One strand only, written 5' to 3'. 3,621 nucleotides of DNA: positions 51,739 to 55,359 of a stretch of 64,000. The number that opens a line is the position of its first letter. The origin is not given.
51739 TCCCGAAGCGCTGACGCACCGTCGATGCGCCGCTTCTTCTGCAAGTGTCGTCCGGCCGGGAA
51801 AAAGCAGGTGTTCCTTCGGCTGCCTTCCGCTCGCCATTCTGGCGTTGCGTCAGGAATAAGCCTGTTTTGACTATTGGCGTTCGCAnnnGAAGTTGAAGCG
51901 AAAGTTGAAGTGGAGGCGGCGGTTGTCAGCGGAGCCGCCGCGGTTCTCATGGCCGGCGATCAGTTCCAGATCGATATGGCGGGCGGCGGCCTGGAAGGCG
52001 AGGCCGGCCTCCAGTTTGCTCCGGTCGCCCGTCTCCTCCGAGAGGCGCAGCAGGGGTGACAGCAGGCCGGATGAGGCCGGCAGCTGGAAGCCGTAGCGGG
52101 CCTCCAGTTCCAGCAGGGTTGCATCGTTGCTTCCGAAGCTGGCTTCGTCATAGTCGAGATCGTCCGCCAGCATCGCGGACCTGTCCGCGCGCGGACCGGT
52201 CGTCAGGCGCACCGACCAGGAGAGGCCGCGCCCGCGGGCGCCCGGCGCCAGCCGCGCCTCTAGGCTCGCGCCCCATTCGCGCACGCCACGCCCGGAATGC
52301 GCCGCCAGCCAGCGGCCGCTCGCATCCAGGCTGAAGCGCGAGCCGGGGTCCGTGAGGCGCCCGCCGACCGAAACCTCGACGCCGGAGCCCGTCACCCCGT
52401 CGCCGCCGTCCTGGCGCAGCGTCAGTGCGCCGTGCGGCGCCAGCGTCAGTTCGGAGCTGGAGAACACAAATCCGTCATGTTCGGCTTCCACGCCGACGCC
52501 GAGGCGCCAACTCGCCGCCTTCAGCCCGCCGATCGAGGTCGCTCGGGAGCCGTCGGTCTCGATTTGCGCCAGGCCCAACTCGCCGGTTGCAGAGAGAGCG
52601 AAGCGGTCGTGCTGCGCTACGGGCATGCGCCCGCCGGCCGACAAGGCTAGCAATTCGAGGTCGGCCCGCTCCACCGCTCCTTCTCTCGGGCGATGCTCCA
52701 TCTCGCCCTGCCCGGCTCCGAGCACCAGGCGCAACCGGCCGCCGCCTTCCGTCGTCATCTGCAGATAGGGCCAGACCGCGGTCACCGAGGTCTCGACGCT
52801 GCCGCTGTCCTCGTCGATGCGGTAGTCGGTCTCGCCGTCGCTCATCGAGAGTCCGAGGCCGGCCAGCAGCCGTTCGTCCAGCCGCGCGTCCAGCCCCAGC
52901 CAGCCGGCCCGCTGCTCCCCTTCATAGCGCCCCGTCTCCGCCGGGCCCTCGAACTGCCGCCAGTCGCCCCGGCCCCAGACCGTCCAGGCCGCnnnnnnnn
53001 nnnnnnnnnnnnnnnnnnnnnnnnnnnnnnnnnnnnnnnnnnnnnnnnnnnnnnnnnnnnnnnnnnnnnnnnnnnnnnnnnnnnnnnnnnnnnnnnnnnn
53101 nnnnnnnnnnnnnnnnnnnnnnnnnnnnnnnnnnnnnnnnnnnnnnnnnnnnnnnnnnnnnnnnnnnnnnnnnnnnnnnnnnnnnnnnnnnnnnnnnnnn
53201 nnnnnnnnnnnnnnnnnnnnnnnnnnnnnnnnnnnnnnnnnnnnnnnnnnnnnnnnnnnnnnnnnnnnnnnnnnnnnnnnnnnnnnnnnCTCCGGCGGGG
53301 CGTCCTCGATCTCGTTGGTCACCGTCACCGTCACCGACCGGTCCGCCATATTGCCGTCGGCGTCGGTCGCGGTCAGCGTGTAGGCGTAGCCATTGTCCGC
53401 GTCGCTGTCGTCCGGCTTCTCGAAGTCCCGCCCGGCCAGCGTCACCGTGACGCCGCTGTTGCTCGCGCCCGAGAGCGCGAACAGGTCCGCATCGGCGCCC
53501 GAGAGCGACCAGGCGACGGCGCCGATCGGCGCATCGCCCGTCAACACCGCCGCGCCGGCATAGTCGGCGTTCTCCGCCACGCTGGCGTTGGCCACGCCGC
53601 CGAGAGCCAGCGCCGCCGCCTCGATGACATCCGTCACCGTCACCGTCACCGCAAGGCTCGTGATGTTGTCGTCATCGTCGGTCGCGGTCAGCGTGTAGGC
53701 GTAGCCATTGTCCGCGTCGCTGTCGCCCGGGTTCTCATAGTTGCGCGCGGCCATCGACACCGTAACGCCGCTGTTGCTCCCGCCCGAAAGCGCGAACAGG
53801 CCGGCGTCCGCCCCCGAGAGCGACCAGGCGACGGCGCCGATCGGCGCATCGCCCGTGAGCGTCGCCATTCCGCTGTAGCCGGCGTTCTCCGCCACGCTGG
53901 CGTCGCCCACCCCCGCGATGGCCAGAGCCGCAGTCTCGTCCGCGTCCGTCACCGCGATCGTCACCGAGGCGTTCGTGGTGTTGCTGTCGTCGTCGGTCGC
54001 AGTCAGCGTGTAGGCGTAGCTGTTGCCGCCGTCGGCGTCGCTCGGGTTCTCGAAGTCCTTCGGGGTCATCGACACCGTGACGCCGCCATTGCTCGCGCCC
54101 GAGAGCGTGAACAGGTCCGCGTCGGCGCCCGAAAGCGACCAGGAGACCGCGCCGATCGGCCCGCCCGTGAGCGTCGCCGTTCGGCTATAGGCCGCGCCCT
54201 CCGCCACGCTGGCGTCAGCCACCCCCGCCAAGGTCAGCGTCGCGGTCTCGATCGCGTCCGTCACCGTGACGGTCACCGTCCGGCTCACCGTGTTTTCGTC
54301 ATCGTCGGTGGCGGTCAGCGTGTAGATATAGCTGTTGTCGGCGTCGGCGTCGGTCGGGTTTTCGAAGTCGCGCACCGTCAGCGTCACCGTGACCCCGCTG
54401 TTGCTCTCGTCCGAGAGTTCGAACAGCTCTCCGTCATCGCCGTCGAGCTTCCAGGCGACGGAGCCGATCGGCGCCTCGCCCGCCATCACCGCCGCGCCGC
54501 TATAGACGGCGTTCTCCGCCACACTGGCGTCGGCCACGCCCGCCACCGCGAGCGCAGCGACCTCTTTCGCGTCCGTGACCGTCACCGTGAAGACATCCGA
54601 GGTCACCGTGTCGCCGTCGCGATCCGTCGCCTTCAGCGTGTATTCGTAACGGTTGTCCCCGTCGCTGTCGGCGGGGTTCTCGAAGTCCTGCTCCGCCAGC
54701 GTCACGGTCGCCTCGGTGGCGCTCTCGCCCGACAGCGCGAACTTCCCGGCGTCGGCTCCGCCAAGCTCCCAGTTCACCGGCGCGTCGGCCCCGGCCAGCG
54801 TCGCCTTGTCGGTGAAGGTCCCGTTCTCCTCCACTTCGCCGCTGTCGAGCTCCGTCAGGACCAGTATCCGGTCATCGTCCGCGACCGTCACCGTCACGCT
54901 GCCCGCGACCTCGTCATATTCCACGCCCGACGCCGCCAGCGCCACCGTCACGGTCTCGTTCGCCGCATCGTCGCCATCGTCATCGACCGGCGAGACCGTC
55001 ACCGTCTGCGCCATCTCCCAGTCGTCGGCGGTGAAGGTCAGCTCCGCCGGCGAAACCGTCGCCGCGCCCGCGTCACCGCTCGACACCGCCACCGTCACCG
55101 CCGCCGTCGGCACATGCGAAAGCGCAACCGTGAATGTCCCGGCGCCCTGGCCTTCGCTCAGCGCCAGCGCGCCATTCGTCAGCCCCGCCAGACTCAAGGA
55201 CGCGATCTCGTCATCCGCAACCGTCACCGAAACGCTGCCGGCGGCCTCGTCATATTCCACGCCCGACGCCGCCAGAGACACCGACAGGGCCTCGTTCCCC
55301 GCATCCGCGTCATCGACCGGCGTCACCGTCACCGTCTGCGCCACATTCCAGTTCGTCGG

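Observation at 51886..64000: Giant autotransporter with ~8.7 kb of near-identical Calx-beta-like tandem repeats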

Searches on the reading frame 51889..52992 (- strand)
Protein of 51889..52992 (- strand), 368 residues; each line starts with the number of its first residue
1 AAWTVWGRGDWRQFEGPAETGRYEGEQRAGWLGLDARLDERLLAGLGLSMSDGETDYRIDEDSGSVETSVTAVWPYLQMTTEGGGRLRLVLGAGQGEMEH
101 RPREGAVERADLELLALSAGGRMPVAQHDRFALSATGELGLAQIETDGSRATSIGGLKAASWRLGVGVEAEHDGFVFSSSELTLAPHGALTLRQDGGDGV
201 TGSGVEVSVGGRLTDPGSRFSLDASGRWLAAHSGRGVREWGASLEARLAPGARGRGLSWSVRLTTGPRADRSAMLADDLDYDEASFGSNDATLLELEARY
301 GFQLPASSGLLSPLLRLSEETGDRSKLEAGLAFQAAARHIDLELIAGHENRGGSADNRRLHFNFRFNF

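Call 80: search_solved_structures(query=window:51889-52992:-, max_evalue=10, show_alignments=2)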
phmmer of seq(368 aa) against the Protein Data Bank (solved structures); distinct sequences matched with E-value up to 10: 0.

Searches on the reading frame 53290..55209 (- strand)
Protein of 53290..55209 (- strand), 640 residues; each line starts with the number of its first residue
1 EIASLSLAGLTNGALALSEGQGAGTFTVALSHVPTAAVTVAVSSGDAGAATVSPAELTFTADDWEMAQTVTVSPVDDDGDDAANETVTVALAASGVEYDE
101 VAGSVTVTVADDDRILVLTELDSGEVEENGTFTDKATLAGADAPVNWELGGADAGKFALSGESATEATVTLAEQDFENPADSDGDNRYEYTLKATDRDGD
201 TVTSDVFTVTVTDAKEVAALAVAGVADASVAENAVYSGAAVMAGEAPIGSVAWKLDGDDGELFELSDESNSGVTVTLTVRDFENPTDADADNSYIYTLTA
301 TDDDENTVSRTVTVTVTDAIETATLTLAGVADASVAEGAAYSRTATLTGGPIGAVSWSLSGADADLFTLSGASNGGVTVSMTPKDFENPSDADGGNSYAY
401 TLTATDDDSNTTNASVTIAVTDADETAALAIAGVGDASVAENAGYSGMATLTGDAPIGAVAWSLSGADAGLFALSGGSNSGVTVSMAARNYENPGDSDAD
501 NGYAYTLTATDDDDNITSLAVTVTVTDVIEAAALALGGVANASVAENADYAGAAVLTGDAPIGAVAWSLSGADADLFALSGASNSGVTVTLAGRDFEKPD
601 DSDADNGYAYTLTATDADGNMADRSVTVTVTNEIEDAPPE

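Call 5: search_protein_families(library=pfam, max_evalue=0.1, proteins=[window:53290-55209:-])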
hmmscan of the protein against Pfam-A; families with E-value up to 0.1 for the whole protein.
seq(640 aa): 9 families
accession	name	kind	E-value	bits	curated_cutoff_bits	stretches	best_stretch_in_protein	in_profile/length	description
PF22352.2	K319L-like_PKD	-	2.3e-13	50.4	27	3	285-316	57-84/84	K319L-like, PKD domain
PF06486.16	DUF1093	-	5.8e-07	30.5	26.3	0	181-202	25-46/81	Protein of unknown function (DUF1093)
PF18981.6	InlK_D3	-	4.4e-06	27.1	25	0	595-630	39-75/75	Internalin K domain (D3/D4)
PF24547.1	DUF7601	-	0.00018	22.5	27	0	285-323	11-49/116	Domain of unknown function (DUF7601)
PF00028.23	Cadherin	-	0.00035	21.4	28.8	0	154-212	41-91/93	Cadherin domain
PF17766.7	fn3_6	-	0.0065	17.1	26.4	0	31-81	26-74/99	Fibronectin type-III domain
PF15418.12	DUF4625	-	0.026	15.3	27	0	377-420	88-130/131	Domain of unknown function (DUF4625)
PF11774.14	Lsr2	-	0.037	14.1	29.6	1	66-98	1-31/58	Lsr2 dimerization domain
PF05345.18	He_PIG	-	0.059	14.2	24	0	604-631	69-96/96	Putative Ig domain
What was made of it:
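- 53290..54870 (-): Five cadherin-like modules of about 105 aa (aa 3031-3557), each with a D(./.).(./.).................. motif. Call 5: K319L-like_PKD 50.4 bits summed over partial matches; Cadherin 21.4 bits, below the 28.8 cut-off.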

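Call 6: search_protein_families(library=ncbifam, max_evalue=0.1, proteins=[window:53290-55209:-])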
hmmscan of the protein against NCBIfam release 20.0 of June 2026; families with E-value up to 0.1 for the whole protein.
seq(640 aa): 0 families

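Call 70: search_solved_structures(query=window:53290-54870:-, max_evalue=0.01, show_alignments=1)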
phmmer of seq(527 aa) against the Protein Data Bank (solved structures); distinct sequences matched with E-value up to 0.01: 0.
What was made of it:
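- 53290..54870 (-): Call 70: no sequence relative in the PDB.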
